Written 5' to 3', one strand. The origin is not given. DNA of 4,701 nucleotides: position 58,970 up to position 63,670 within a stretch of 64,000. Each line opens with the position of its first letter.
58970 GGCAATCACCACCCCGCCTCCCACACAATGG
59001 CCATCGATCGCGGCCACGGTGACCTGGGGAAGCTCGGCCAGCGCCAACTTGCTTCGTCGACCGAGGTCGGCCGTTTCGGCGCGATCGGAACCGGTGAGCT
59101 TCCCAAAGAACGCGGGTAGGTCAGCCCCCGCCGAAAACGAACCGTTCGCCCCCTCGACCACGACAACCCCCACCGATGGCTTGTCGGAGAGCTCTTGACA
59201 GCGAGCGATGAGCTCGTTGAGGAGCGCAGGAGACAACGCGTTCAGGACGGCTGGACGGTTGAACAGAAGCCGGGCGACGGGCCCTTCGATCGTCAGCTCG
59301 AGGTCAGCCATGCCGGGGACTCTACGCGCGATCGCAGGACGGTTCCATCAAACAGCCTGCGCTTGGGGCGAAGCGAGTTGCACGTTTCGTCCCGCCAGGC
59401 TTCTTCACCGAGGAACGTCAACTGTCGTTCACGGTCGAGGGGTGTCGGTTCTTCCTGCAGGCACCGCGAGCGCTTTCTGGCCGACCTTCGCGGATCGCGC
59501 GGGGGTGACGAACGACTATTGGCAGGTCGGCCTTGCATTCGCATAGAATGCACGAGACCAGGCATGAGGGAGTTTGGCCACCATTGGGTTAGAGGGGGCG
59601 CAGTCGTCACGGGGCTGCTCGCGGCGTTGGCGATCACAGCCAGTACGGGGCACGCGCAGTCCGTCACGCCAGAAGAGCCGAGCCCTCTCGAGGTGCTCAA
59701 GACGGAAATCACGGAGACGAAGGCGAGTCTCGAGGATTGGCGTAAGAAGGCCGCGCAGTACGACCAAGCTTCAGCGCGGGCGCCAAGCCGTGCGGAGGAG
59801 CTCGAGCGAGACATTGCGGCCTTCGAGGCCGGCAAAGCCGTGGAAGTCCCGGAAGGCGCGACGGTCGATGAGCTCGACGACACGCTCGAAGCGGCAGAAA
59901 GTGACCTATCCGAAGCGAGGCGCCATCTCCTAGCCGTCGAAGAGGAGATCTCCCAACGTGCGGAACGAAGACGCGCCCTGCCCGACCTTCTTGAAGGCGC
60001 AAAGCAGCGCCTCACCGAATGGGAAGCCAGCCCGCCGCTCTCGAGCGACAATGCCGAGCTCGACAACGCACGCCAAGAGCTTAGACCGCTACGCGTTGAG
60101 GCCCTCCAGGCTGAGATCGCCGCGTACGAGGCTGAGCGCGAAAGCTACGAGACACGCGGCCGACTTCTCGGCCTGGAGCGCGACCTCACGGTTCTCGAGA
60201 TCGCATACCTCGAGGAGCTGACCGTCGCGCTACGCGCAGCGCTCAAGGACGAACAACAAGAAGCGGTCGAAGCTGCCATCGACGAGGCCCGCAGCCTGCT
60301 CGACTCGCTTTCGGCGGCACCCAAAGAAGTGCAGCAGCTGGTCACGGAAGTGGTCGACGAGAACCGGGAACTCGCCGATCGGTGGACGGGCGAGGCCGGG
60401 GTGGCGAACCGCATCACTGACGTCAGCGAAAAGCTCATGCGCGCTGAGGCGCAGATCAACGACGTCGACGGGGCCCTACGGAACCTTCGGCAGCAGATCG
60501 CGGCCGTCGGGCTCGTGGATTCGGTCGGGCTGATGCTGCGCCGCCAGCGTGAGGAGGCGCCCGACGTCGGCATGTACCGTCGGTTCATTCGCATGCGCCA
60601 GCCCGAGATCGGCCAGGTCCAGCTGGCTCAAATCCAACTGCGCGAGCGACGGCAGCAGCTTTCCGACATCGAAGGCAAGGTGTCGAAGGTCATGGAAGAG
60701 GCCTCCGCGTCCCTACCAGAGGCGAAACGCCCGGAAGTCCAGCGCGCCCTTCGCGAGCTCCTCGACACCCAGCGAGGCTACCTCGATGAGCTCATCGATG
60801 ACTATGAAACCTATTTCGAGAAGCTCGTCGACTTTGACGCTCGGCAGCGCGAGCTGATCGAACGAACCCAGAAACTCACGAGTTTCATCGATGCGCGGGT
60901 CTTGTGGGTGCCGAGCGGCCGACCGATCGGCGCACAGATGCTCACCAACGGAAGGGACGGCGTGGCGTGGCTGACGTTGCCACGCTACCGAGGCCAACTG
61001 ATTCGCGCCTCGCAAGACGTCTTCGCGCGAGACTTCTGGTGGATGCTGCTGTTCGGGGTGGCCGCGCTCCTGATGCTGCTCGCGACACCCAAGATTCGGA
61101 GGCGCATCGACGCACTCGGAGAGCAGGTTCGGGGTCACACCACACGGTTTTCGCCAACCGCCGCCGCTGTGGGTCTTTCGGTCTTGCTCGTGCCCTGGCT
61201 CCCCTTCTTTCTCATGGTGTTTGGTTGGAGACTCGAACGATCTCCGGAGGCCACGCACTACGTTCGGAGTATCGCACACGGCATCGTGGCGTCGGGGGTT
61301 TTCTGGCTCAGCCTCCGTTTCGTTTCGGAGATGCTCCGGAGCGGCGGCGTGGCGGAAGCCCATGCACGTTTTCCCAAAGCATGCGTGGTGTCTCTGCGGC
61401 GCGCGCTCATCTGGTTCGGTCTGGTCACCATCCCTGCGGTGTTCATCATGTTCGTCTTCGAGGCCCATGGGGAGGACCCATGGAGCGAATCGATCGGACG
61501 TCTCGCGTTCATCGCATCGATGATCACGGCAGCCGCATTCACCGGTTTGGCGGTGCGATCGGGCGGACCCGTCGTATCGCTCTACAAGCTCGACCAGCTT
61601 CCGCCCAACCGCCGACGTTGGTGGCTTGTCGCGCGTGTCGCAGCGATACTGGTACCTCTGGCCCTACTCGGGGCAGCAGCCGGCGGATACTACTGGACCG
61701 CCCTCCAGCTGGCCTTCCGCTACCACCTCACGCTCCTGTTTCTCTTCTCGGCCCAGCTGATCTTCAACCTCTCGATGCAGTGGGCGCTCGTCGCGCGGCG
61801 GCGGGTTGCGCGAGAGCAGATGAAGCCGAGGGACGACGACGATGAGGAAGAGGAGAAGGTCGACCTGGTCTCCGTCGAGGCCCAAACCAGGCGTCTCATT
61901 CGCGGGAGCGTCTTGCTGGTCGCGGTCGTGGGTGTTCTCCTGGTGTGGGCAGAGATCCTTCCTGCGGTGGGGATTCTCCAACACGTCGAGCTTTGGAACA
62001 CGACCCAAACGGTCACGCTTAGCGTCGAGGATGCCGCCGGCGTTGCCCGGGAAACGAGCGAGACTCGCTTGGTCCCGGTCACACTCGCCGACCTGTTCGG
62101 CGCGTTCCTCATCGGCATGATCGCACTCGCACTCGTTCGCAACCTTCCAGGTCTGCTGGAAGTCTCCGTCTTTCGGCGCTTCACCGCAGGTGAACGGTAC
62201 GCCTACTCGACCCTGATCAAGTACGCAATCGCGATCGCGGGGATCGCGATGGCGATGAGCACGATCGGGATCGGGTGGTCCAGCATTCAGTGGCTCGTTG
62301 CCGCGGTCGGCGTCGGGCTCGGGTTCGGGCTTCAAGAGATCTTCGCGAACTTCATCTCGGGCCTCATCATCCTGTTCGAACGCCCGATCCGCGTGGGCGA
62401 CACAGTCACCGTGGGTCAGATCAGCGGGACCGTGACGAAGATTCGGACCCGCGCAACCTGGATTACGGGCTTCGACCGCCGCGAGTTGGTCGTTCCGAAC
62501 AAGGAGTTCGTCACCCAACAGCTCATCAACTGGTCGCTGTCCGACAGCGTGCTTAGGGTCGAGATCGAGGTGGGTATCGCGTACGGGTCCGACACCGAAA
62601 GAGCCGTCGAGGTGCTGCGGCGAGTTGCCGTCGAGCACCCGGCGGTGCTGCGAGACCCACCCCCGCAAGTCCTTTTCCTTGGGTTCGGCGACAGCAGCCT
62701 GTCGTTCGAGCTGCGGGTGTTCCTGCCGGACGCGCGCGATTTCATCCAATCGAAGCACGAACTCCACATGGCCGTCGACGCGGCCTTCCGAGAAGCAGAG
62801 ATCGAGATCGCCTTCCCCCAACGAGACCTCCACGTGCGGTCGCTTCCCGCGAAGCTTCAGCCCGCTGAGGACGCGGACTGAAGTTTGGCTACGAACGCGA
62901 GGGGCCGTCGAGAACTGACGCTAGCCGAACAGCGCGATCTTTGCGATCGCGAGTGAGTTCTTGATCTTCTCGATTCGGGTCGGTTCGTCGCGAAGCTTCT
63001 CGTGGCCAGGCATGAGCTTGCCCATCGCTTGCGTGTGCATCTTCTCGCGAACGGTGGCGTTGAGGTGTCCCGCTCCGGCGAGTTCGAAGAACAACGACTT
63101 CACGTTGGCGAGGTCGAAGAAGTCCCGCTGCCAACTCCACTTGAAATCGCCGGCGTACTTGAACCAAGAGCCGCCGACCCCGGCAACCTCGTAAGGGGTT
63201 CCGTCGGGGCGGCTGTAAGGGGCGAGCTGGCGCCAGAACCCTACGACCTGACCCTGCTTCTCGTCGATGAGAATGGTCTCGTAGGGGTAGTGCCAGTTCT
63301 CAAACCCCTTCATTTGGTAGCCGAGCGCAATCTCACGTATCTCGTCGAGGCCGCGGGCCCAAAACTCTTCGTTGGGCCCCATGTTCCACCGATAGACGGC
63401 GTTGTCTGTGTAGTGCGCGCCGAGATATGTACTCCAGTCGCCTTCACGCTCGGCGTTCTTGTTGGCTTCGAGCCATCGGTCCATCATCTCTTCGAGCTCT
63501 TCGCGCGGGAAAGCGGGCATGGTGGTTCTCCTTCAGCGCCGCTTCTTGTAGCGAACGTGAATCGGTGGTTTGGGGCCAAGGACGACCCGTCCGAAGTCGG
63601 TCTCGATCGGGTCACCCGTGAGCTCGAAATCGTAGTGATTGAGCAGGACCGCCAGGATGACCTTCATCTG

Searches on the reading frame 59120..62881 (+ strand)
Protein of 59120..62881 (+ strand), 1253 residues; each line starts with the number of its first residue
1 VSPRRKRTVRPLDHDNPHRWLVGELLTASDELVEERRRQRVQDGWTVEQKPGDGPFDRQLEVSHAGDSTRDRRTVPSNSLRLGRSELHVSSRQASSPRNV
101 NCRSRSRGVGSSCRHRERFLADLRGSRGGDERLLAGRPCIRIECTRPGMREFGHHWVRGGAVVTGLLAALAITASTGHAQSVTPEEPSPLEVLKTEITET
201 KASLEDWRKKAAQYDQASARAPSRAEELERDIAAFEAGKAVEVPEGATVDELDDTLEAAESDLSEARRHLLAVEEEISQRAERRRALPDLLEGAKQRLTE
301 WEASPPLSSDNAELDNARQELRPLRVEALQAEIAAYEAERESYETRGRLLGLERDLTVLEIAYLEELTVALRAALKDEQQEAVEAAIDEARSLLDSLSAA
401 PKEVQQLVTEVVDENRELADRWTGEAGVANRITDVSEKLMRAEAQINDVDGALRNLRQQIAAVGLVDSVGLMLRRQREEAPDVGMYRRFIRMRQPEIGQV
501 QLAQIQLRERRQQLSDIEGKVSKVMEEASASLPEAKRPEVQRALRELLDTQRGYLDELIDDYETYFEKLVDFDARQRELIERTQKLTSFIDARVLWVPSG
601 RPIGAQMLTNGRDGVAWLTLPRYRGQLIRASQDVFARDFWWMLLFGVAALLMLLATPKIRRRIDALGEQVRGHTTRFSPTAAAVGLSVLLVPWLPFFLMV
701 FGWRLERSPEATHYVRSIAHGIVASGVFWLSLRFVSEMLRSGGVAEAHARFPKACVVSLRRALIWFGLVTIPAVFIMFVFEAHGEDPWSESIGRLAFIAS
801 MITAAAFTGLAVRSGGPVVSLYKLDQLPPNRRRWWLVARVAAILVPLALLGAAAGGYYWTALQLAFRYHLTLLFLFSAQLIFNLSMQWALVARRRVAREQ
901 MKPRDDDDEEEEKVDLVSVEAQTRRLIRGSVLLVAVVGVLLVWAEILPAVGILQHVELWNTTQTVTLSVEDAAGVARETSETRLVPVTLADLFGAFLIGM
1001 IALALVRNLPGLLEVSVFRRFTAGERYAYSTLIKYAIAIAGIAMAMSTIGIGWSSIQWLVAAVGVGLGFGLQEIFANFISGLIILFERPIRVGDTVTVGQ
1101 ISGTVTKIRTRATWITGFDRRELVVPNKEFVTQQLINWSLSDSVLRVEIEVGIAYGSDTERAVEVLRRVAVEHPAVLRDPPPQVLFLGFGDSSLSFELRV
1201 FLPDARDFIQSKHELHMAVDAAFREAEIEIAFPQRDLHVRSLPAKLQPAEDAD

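Call 13: search_protein_families(library=pfam, proteins=[window:59120-62881:+], max_evalue=0.0001)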
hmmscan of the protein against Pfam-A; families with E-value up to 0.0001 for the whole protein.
window:59120-62881:+ (1253 aa): 5 families
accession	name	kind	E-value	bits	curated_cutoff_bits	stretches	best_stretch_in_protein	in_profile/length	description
PF12794.12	MscS_TM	-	5.3e-65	220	28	1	640-959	2-339/339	Mechanosensitive ion channel inner membrane domain 1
PF00924.24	MS_channel_2nd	-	4.4e-23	81.6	20.2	1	1074-1139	2-67/68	Mechanosensitive ion channel, beta-domain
PF21082.3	MS_channel_3rd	-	1.1e-18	67.8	21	1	1147-1230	1-88/88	Mechanosensitive ion channel MscS, C-terminal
PF12795.12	MscS_porin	-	2.6e-15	57.1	34.4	1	206-394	34-226/238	Mechanosensitive ion channel porin domain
PF21088.3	MS_channel_1st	-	2e-05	24.9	23.1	1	1031-1072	1-42/42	Mechanosensitive ion channel, transmembrane helices 2/3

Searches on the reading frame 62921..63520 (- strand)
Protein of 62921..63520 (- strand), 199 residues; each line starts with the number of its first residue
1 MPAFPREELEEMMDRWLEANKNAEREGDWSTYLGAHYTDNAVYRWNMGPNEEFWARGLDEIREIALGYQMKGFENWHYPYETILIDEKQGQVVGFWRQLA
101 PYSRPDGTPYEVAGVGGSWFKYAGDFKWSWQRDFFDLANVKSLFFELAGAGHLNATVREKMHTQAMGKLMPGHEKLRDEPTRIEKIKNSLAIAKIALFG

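Call 74: find_encoding_contigs(protein=window:62921-63520:-, flank=10000, max_places=2)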
Protein window:62921-63520:- (199 aa): no gene with exactly this product is on record in the collection.
